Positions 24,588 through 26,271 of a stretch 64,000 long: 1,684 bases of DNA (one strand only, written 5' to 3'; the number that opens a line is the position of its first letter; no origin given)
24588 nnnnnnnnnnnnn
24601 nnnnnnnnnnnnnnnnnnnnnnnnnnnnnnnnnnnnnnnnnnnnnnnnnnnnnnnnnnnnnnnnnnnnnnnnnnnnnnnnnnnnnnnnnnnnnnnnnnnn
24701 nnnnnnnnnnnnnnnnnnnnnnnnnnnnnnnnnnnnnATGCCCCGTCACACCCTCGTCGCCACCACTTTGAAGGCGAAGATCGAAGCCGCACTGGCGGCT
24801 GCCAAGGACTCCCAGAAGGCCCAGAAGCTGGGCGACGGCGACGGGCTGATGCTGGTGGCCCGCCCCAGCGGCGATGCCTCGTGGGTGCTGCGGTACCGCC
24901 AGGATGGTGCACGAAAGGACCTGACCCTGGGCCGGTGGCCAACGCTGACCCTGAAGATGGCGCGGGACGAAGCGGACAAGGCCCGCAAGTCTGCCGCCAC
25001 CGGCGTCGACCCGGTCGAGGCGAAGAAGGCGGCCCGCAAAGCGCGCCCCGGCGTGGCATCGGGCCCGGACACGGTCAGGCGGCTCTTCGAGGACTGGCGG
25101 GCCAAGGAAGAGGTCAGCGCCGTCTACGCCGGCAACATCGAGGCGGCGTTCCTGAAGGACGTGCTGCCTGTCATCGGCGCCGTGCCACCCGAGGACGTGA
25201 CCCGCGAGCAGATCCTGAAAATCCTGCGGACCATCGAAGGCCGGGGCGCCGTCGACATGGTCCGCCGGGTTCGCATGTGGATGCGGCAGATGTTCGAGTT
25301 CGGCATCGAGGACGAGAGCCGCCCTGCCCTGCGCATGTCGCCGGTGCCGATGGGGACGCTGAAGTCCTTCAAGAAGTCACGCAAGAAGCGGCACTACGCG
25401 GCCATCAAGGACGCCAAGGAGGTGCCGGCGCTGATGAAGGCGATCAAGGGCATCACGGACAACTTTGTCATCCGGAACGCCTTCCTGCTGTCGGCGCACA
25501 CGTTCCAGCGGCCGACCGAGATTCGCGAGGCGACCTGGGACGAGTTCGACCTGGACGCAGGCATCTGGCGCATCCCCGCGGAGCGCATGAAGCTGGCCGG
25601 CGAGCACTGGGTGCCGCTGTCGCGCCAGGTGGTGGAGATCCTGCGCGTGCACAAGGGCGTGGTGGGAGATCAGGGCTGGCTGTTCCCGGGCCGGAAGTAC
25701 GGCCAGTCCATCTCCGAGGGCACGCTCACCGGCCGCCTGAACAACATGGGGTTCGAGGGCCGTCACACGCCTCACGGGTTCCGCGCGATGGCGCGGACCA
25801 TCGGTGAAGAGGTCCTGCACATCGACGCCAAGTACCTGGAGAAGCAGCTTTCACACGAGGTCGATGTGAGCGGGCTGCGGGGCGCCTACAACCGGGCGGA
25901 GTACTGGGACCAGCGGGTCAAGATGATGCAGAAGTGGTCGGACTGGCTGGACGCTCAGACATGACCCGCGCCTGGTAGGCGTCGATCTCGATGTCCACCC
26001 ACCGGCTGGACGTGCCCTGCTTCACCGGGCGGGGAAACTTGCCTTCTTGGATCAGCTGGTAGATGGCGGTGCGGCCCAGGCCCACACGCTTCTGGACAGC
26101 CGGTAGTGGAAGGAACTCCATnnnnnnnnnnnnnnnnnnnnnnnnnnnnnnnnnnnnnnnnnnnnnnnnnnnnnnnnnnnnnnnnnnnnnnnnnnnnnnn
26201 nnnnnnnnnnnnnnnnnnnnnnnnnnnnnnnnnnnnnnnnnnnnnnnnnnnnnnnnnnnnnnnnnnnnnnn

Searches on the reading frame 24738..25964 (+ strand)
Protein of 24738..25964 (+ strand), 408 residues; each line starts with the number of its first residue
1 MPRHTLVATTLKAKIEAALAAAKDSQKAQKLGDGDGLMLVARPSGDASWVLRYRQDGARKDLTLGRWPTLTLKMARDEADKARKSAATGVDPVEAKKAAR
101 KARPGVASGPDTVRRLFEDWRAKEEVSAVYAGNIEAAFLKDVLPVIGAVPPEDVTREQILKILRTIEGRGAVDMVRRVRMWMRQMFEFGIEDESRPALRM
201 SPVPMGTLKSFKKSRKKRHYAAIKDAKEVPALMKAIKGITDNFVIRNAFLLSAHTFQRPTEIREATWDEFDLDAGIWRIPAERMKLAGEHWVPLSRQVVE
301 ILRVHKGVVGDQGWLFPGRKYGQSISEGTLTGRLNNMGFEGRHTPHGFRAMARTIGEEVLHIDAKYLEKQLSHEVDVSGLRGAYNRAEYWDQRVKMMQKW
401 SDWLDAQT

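Call 8: search_protein_families(library=pfam, proteins=[window:24738-25964:+])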
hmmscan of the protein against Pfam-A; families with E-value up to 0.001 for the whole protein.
window:24738-25964:+ (408 aa): 3 families
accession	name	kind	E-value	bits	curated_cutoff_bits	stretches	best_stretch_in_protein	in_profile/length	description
PF13356.12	Arm-DNA-bind_3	-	5.6e-22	78.1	27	1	14-99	5-83/83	Arm DNA-binding domain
PF00589.27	Phage_integrase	-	2.1e-15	57.4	27.1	1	226-374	5-157/172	Phage integrase family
PF22022.2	Phage_int_M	-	3.1e-13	50.2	27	1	118-193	6-83/96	Phage integrase central domain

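Call 14: search_dna_similar(query=window:24738-25964:+, collection=phages, mode=protein, max_rows=30)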
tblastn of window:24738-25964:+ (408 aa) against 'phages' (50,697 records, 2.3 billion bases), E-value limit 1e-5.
Records with a match: 421; places in all: 427; records where one place covers at least 80% of the query: 367.
Best place of each record, by identity: <60% 421.
By first word of the organism name: Escherichia 46; Pseudomonas 42; Acinetobacter 37; Stx2a-converting 36; Salmonella 29; Vibrio 29; Rhodobacter 23; Klebsiella 23; Enterobacteria 21; Moraxella 17; and 32 more.
By host as written in the record: - 94; Escherichia coli 28; Rhodobacter capsulatus YW1 23; Pseudomonas aeruginosa 20; Moraxella catarrhalis 17; Acinetobacter baumannii 16; Ruegeria pomeroyi DSS-3 10; Vibrio anguillarum strain BA35 10; and 138 more.
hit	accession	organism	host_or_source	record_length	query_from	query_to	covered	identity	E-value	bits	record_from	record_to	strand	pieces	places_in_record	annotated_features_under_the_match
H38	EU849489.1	Stenotrophomonas phage S1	-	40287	33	405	91%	37.9%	2e-63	226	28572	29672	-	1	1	gp28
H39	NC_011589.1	Stenotrophomonas phage S1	Stenotrophomonas maltophilia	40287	33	405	91%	37.9%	2e-63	226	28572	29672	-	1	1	integrase arm-type DNA-binding domain-containing protein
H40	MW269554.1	Achromobacter phage vB_AchrS_AchV4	-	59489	32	407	92%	36.6%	9e-53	195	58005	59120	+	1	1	DNA-binding domain-containing integrase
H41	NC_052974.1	Achromobacter phage vB_AchrS_AchV4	-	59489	32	407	92%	36.6%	9e-53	195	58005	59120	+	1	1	DNA-binding domain-containing integrase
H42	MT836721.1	Bacteriophage sp.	human fecal samples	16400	32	405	92%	35.6%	2e-54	199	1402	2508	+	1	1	record has no annotation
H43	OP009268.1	Rhodobacter phage RcCWillis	Rhodobacter capsulatus YW1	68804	32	406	92%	35.2%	1e-49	186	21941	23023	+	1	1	tyrosine integrase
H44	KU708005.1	Pseudomonas phage phiAH14b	Pseudomonas sp. ANT_H14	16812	33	406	92%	34.8%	7e-51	189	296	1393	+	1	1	integrase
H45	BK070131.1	Bacteriophage sp.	Helicobacter pametensis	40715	34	403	90%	35.3%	2e-38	185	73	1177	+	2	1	intS_2: putative prophage CPS-53 integrase | intA_2: integrase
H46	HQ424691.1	Enterobacteria phage VT2phi_272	Escherichia coli O157:H7 strain 71074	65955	33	408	92%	33.9%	4e-49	184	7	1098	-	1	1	putative integrase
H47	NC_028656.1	Enterobacteria phage VT2phi_272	Escherichia coli O157:H7 strain 71074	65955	33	408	92%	33.9%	4e-49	184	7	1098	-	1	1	prointegrase IntS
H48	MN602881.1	Erwinia phage Midgardsormr38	Erwinia persicina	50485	33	408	92%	33.7%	1e-49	186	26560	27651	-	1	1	integrase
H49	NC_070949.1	Erwinia phage Midgardsormr38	Erwinia persicina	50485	33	408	92%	33.7%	1e-49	186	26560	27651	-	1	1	integrase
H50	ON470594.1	Escherichia phage vB_EcoP-683R2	Escherichia coli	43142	33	408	92%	33.4%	1e-47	180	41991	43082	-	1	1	putative integrase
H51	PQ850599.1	Escherichia phage CurroJimenez_Bas106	Escherichia coli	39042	33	408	92%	33.4%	1e-47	180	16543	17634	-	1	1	hypothetical protein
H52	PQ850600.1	Escherichia phage Dewey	Escherichia coli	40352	33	408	92%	33.4%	1e-47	180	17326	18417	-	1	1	integrase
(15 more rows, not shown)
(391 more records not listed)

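Call 16: find_related_loci(query=window:24738-25964:+, collection=viral_contigs, flank=6000)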
Query window:24738-25964:+ (408 aa) in viral_contigs; peptide patterns used: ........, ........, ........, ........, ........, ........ (x = any residue, [..] = any of these).
9 stretches matched a pattern; 3 encode a relative of the query (tblastn E <= 1e-3); 3 distinct loci.
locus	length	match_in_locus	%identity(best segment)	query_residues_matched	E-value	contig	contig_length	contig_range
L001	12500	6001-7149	31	16-405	5e-50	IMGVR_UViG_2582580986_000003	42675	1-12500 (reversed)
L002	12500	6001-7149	31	16-405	5e-50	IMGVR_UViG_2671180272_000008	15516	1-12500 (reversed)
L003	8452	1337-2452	30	32-406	5e-40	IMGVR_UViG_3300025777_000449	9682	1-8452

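Call 18: find_homologous_proteins(query=window:24738-25964:+, max_evalue=1e-30)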
Query window:24738-25964:+ (408 aa): 2786 proteins with E <= 1e-30 among 8000 candidates; the best 120 are listed.
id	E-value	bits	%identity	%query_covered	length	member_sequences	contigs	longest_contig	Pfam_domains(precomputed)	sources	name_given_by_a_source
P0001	5.1e-271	916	100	100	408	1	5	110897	PF22022.3,PF13356.13,PF00589.28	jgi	jgi:integrase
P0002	1.3e-239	813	88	100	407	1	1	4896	PF22022.3,PF13356.13,PF00589.28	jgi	jgi:integrase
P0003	1.5e-170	585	65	100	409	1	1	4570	PF22022.3,PF13356.13,PF00589.28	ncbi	-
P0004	1.2e-169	583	66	100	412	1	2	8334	PF22022.3,PF13356.13,PF00589.28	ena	-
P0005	2.1e-167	575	66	98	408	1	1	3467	PF22022.3,PF13356.13,PF00589.28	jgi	jgi:integrase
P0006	4.7e-165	567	63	100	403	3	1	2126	PF22022.3,PF13356.13,PF00589.28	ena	-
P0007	5.6e-162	557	64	100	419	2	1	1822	PF22022.3,PF13356.13,PF00589.28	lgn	-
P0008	2.2e-160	552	62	100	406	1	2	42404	PF22022.3,PF13356.13,PF00589.28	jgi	-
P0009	7.0e-160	550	61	100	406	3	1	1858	PF22022.3,PF13356.13,PF00589.28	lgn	-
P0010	3.4e-159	548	61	99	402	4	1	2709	PF22022.3,PF13356.13,PF00589.28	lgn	-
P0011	4.4e-159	548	63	100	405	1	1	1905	PF22022.3,PF13356.13,PF00589.28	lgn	-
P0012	1.8e-158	546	60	100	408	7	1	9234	PF22022.3,PF13356.13,PF00589.28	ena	-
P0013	9.2e-157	540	61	100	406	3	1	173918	PF22022.3,PF13356.13,PF00589.28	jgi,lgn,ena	-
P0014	1.1e-156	540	60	100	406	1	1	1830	PF22022.3,PF13356.13,PF00589.28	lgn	-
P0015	4.4e-156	538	61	100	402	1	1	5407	PF22022.3,PF13356.13,PF00589.28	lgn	-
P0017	1.2e-155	536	61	100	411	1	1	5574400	PF22022.3,PF13356.13,PF00589.28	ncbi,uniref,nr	ncbi:DUF4102 domain-containing protein [Variovorax paradoxus]|uniref:DUF4102 domain-containing prote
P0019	1.6e-155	536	60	100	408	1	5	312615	PF22022.3,PF13356.13,PF00589.28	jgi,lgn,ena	-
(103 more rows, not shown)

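Call 19: find_encoding_contigs(protein=P0001, flank=10000, max_places=10)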
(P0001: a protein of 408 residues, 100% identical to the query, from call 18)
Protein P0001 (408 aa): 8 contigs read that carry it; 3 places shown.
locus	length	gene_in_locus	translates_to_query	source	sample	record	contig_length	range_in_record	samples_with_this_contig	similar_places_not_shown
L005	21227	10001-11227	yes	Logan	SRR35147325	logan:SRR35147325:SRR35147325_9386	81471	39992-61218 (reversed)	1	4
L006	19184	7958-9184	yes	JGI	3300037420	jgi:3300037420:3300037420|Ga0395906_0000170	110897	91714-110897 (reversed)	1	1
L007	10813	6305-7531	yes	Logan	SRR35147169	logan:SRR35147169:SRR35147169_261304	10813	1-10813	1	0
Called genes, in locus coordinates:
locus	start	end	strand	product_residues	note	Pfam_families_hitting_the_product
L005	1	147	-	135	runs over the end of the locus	PF19698:DUF6197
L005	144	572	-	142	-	-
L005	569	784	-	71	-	-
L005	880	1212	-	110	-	-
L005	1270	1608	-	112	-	-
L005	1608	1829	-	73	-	-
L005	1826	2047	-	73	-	-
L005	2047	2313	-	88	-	-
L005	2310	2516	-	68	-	-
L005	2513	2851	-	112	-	-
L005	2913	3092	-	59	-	-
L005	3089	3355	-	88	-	-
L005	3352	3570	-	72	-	-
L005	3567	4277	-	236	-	-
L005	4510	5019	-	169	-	PF01551:Peptidase_M23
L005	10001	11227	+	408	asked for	PF13356:Arm-DNA-bind_3, PF22022:Phage_int_M, PF00589:Phage_integrase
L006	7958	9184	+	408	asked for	PF13356:Arm-DNA-bind_3, PF22022:Phage_int_M, PF00589:Phage_integrase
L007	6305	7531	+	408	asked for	PF13356:Arm-DNA-bind_3, PF22022:Phage_int_M, PF00589:Phage_integrase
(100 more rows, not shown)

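Call 20: find_encoding_contigs(protein=P0002, flank=10000, max_places=5)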
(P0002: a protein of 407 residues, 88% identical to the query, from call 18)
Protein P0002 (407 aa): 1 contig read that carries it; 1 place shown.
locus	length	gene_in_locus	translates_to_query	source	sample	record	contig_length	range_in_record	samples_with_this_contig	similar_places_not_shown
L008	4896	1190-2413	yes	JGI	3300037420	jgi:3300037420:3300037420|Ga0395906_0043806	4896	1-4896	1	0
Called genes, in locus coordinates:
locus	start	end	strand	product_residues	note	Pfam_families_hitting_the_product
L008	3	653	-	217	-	?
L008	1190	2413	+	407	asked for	PF13356:Arm-DNA-bind_3, PF22022:Phage_int_M, PF00589:Phage_integrase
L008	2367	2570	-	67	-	PF05930:Phage_AlpA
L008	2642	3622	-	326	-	-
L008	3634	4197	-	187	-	-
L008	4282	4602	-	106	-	-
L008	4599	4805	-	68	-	-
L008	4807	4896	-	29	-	?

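Call 21: find_encoding_contigs(protein=P0017, flank=10000, max_places=5)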
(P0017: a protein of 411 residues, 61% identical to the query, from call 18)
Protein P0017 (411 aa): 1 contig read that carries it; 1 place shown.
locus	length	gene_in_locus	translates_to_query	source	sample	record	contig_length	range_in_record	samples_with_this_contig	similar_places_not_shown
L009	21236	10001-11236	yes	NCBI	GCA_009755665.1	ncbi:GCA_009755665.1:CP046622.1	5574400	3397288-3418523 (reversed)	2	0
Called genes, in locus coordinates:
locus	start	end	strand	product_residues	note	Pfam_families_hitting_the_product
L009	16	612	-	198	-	-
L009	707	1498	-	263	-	PF06167:Peptidase_M90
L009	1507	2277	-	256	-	PF00149:Metallophos, PF12850:Metallophos_2 (faint)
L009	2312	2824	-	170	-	PF00160:Pro_isomerase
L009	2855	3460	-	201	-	PF00160:Pro_isomerase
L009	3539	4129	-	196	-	PF13432:TPR_16 (weak), PF13174:TPR_6 (faint), PF14559:TPR_19 (weak), PF00515:TPR_1, PF07719:TPR_2 (weak), PF13428:TPR_14 (weak), PF13432:TPR_16 (weak), PF13414:TPR_11, +5 more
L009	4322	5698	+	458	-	PF01406:tRNA-synt_1e, PF01921:tRNA-synt_1f (faint), PF09334:tRNA-synt_1g (faint), PF00133:tRNA-synt_1 (weak), PF09190:DALR_2, PF23493:CysS_C (weak)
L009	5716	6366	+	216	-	PF00730:HhH-GPD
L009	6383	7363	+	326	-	PF03255:ACCA, PF01039:Carboxyl_trans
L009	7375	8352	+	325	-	PF01171:ATP_bind_3, PF09179:TilS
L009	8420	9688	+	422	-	PF00696:AA_kinase, PF01842:ACT (weak), PF22468:ACT_9 (weak), PF13840:ACT_7, PF22468:ACT_9, PF01842:ACT (weak)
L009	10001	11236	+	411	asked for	PF13356:Arm-DNA-bind_3, PF22022:Phage_int_M, PF00589:Phage_integrase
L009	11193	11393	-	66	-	PF05930:Phage_AlpA (weak), PF12728:HTH_17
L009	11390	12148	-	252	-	-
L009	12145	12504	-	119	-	-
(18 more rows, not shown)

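Call 27: find_encoding_contigs(protein=P0003, flank=5000, max_places=3)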
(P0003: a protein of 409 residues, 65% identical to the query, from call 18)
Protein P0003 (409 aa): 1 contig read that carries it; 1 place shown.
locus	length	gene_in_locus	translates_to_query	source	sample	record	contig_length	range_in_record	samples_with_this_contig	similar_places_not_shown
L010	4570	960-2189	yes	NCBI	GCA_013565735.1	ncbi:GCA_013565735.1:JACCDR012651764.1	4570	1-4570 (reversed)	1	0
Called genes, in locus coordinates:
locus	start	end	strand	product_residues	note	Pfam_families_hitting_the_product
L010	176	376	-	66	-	-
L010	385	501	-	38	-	-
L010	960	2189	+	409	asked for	PF13356:Arm-DNA-bind_3, PF22022:Phage_int_M, PF00589:Phage_integrase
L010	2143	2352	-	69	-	PF05930:Phage_AlpA, PF12728:HTH_17 (weak)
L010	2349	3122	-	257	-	PF04383:KilA-N, PF03374:ANT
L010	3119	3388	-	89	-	-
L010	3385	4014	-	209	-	-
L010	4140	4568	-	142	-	?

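Call 28: find_encoding_contigs(protein=P0004, flank=5000, max_places=3)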
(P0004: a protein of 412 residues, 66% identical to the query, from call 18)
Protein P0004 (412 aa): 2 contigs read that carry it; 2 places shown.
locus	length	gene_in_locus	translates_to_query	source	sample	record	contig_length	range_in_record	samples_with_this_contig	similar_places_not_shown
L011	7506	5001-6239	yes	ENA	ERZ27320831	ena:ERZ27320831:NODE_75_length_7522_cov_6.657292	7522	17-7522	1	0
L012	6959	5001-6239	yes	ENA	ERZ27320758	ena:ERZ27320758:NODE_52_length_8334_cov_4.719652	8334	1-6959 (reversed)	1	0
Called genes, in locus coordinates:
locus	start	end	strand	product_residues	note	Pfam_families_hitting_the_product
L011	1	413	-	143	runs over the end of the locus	?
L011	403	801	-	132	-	-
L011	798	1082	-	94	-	-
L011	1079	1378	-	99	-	-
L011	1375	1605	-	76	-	-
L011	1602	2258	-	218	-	PF03692:CxxCxxCC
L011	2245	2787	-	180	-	-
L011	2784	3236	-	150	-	-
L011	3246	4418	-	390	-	-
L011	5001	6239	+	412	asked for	PF13356:Arm-DNA-bind_3, PF22022:Phage_int_M, PF00589:Phage_integrase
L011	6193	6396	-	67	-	PF05930:Phage_AlpA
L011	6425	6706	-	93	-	-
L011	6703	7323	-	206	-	-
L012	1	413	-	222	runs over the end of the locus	-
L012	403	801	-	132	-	-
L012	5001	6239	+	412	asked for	PF13356:Arm-DNA-bind_3, PF22022:Phage_int_M, PF00589:Phage_integrase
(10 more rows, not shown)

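Call 29: find_encoding_contigs(protein=P0008, flank=5000, max_places=3)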
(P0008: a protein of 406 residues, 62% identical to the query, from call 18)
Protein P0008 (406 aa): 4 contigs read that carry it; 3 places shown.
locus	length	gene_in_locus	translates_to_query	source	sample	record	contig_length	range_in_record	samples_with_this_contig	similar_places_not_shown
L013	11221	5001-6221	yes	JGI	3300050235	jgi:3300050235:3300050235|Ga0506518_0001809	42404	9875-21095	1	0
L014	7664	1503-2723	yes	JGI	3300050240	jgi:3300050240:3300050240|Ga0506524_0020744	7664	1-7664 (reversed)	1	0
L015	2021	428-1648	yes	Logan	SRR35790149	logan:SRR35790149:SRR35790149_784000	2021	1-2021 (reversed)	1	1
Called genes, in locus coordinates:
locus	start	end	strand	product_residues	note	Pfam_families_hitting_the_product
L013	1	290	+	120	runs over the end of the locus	-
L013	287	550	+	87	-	-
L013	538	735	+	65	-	-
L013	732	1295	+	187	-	PF00182:Glyco_hydro_19 (faint)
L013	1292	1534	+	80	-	-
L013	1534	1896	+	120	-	-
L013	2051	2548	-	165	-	PF07963:N_methyl, PF00114:Pilin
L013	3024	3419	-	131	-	-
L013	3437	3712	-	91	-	-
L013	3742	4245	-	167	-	-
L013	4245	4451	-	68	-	-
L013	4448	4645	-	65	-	-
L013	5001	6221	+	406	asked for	PF13356:Arm-DNA-bind_3, PF22022:Phage_int_M, PF00589:Phage_integrase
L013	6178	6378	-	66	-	-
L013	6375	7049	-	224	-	-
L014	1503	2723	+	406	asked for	PF13356:Arm-DNA-bind_3, PF22022:Phage_int_M, PF00589:Phage_integrase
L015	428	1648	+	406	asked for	PF13356:Arm-DNA-bind_3, PF22022:Phage_int_M, PF00589:Phage_integrase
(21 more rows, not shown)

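Call 30: find_encoding_contigs(protein=P0013, flank=5000, max_places=3)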
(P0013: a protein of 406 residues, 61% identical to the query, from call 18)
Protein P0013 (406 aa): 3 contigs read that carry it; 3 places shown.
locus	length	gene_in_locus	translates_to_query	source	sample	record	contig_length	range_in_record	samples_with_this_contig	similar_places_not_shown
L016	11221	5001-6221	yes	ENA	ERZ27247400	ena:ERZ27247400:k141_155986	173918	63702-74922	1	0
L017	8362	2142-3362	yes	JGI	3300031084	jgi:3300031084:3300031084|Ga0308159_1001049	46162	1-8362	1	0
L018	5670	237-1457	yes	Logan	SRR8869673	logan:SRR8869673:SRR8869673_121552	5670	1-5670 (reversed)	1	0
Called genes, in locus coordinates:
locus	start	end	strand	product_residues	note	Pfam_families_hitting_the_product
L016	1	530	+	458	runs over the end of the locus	PF01406:tRNA-synt_1e, PF01921:tRNA-synt_1f (faint), PF00133:tRNA-synt_1 (faint), PF09334:tRNA-synt_1g (weak), PF09190:DALR_2, PF23493:CysS_C (weak)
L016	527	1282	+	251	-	PF00730:HhH-GPD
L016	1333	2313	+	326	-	PF03255:ACCA, PF01039:Carboxyl_trans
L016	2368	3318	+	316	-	PF01171:ATP_bind_3, PF09179:TilS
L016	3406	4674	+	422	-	PF00696:AA_kinase, PF01842:ACT (weak), PF22468:ACT_9, PF13840:ACT_7, PF22468:ACT_9, PF01842:ACT (weak)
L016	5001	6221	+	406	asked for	PF13356:Arm-DNA-bind_3, PF22022:Phage_int_M, PF00589:Phage_integrase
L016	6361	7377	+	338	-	PF10546:P63C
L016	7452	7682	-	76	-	PF05930:Phage_AlpA (weak)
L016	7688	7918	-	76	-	-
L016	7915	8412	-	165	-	-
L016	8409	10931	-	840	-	PF02195:ParB_N, PF17762:HTH_ParB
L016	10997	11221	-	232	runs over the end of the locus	PF21448:DNMK (weak)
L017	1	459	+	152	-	PF01171:ATP_bind_3 (weak), PF09179:TilS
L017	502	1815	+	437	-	PF00696:AA_kinase, PF01842:ACT (weak), PF22468:ACT_9, PF13840:ACT_7, PF01842:ACT (weak), PF22468:ACT_9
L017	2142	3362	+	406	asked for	PF13356:Arm-DNA-bind_3, PF22022:Phage_int_M, PF00589:Phage_integrase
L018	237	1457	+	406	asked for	PF13356:Arm-DNA-bind_3, PF22022:Phage_int_M, PF00589:Phage_integrase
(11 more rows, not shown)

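Call 58: find_encoding_contigs(protein=P0005, flank=3000, max_places=2)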
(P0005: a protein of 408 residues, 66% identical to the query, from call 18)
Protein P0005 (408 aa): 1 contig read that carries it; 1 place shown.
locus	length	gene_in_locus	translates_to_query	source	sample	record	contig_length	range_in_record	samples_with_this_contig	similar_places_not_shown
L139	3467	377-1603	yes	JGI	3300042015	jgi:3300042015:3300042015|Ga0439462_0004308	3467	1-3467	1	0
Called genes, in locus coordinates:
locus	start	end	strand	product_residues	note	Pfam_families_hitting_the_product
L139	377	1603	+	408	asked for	PF13356:Arm-DNA-bind_3, PF22022:Phage_int_M, PF00589:Phage_integrase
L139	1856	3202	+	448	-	-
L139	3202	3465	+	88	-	?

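Call 59: find_encoding_contigs(protein=P0012, flank=3000, max_places=2)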
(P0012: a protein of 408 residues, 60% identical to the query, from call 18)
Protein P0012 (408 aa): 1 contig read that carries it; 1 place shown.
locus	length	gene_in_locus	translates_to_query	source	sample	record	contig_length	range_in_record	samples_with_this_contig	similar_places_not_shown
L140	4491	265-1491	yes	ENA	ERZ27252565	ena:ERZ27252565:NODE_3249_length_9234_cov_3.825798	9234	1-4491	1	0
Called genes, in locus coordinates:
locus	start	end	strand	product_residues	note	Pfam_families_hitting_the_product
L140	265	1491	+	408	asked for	PF13356:Arm-DNA-bind_3, PF22022:Phage_int_M, PF00589:Phage_integrase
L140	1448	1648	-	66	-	PF05930:Phage_AlpA (weak)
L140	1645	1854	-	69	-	-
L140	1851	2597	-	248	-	-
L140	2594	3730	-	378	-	PF00078:RVT_1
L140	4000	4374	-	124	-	PF22296:bAvd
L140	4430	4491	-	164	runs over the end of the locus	-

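Call 60: find_encoding_contigs(protein=P0019, flank=3000, max_places=3)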
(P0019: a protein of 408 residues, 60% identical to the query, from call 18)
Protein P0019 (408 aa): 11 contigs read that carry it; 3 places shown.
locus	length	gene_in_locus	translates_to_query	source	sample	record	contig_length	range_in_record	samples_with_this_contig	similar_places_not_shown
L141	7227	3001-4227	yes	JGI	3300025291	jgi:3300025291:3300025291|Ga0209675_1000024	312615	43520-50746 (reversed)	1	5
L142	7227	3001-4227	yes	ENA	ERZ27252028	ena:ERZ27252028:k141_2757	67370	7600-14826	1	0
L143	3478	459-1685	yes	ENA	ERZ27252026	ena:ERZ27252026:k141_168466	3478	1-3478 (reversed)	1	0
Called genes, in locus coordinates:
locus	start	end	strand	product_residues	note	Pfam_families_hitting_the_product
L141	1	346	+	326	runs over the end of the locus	PF03255:ACCA, PF01039:Carboxyl_trans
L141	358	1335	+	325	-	PF01171:ATP_bind_3, PF09179:TilS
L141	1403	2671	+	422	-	PF00696:AA_kinase, PF01842:ACT (weak), PF22468:ACT_9 (weak), PF13840:ACT_7, PF22468:ACT_9, PF01842:ACT (weak)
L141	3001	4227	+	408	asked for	PF13356:Arm-DNA-bind_3, PF22022:Phage_int_M, PF00589:Phage_integrase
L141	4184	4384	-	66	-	PF05930:Phage_AlpA (weak)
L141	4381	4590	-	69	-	-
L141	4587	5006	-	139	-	PF04266:ASCH (weak)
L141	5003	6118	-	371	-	PF07505:DUF5131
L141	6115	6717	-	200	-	-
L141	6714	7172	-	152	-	-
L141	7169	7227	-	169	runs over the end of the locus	-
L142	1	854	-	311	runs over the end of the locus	PF24827:AstE_AspA_cat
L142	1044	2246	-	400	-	PF00909:Ammonium_transp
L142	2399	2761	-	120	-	PF04397:LytTR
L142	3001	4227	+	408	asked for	PF13356:Arm-DNA-bind_3, PF22022:Phage_int_M, PF00589:Phage_integrase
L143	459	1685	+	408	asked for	PF13356:Arm-DNA-bind_3, PF22022:Phage_int_M, PF00589:Phage_integrase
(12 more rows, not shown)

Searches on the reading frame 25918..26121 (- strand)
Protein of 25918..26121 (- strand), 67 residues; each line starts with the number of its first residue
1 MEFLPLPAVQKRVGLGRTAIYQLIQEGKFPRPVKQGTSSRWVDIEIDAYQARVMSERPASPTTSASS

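Call 8: search_protein_families(library=pfam, proteins=[window:25918-26121:-])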
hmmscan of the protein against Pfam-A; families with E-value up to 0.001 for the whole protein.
window:25918-26121:- (67 aa): 1 family
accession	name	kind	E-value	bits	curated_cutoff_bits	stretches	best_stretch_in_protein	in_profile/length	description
PF05930.18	Phage_AlpA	-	9.4e-09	35.5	21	1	2-47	2-48/51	Prophage CP4-57 regulatory protein (AlpA)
